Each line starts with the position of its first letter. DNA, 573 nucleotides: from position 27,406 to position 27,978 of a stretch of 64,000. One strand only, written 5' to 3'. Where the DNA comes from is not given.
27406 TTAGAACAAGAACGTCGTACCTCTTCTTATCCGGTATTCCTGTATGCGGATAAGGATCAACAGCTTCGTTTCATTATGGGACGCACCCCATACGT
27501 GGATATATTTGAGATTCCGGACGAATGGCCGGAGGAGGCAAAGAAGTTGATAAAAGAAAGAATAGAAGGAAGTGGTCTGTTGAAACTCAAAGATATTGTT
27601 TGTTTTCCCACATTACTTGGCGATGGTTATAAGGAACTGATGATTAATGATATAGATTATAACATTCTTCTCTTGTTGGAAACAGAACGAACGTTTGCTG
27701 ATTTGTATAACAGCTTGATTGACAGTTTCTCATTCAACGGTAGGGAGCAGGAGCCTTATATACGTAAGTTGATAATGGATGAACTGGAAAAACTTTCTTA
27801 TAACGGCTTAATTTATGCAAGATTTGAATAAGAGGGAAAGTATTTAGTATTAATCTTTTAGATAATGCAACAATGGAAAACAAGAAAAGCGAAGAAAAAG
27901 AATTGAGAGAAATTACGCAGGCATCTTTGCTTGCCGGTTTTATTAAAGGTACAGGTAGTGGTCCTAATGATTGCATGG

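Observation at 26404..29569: Three-gene accessory island: GT32-like glycosyltransferase, CG-repeat peptidase and secreted protein, inserted between a PUL and typA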

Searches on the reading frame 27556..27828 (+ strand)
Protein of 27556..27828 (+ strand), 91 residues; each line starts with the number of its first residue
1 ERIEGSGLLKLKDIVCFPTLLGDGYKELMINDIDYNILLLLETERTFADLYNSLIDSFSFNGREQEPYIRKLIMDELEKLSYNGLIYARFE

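Call 41: search_solved_structures(query=A2, max_evalue=10, show_alignments=3)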
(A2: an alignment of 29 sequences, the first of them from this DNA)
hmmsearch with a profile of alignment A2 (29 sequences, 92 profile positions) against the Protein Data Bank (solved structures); distinct sequences matched with E-value up to 10: 9.
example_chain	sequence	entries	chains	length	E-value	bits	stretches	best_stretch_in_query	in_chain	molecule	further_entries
2ia0_A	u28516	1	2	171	0.0036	20.3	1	22-56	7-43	Putative HTH-type transcriptional regulator PF0864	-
9pqq_A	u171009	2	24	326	0.043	16.9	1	35-86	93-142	Replication-associated protein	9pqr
6bc0_A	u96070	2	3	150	0.059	16.4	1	42-90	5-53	Rho guanine nucleotide exchange factor 28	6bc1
1r4k_A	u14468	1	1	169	0.072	16.2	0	25-70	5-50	Argonaute 1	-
6zfb_D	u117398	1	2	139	0.32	14.1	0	21-63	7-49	DNA-directed RNA polymerase subunit delta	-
2m4k_A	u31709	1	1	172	0.81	12.8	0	21-63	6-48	DNA-directed RNA polymerase subunit delta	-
7f75_L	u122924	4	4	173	0.82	12.8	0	21-63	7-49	DNA-directed RNA polymerase subunit delta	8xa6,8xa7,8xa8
4wo7_A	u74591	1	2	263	0.92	12.6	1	34-78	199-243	Foldase protein PrsA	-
5zmr_A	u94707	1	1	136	2.4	11.3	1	35-85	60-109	26S proteasome regulatory subunit RPN5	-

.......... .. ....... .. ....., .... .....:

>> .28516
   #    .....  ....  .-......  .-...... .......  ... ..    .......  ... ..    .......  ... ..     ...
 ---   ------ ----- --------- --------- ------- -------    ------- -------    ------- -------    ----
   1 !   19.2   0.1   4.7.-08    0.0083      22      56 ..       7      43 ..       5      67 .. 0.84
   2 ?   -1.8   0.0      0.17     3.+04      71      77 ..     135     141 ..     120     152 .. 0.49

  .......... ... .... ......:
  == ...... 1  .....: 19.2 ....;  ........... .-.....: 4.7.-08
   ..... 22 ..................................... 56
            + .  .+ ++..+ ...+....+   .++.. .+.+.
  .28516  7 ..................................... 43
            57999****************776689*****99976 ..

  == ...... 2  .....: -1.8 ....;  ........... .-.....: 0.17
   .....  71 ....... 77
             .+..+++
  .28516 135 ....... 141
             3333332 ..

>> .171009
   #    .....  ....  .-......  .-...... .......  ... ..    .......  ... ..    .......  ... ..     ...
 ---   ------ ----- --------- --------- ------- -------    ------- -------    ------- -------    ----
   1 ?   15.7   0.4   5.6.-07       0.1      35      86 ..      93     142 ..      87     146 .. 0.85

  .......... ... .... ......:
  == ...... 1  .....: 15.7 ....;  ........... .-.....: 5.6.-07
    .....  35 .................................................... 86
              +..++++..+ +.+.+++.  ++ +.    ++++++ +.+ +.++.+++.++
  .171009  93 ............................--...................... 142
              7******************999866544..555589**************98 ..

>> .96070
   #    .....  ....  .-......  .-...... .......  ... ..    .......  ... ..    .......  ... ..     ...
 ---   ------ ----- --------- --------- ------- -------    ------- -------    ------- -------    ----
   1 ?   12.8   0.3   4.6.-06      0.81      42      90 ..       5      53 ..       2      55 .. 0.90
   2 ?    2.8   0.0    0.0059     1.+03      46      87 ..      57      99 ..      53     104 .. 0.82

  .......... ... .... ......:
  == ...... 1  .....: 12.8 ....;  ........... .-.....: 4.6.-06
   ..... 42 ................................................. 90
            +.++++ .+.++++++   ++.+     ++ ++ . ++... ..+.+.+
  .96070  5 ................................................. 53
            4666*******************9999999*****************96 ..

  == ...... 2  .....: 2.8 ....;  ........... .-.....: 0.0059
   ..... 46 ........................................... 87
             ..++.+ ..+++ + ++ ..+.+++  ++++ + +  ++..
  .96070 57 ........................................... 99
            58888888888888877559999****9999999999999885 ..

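Call 42: search_protein_families(library=pfam, alignment_id=A2, max_evalue=10)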
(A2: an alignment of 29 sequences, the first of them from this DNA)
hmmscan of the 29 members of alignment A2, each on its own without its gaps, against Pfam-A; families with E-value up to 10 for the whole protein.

A. member 1, seq(91 aa): 2 families
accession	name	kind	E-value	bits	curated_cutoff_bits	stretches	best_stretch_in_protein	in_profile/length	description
PF10353.14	DUF2430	-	0.075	13.9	24.6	1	21-74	29-82/107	Protein of unknown function (DUF2430)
PF01535.26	PPR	-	0.15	12.8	25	1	51-64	3-16/31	PPR repeat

B. families by the number of members that match (of 29 scanned): 20 families
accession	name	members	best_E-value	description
PF07531.19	TAFH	1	0.0094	NHR1 homology to TAF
PF12460.14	MMS19_C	1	0.01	RNAPII transcription regulator C-terminal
PF00071.28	Ras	1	0.01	Ras family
PF09687.15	PRESAN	1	0.011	Plasmodium RESA N-terminal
PF18514.6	MDY2_C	1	0.024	Ubiquitin-like protein MDY2, C-terminal domain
PF23227.1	HEAT_MROH2B_C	1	0.026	MROH2B-like, HEAT repeats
PF08267.18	Meth_synt_1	1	0.035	Cobalamin-independent synthase, N-terminal domain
PF05337.16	CSF-1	1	0.049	Macrophage colony stimulating factor-1 (CSF-1)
PF05402.18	PqqD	1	0.05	Coenzyme PQQ synthesis protein D (PqqD)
PF08766.16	DEK_C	1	0.055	DEK C terminal domain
PF22642.1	MinC_N_1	1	0.061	Cell-division inhibitor MinC, N-terminal domain-like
PF10353.14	DUF2430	1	0.075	Protein of unknown function (DUF2430)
PF13142.11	DUF3960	1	0.078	Domain of unknown function (DUF3960)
PF08234.17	Spindle_Spc25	1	0.091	Chromosome segregation protein Spc25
PF23170.1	bHLH_PER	1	0.12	Period circadian protein homolog bHLH-like domain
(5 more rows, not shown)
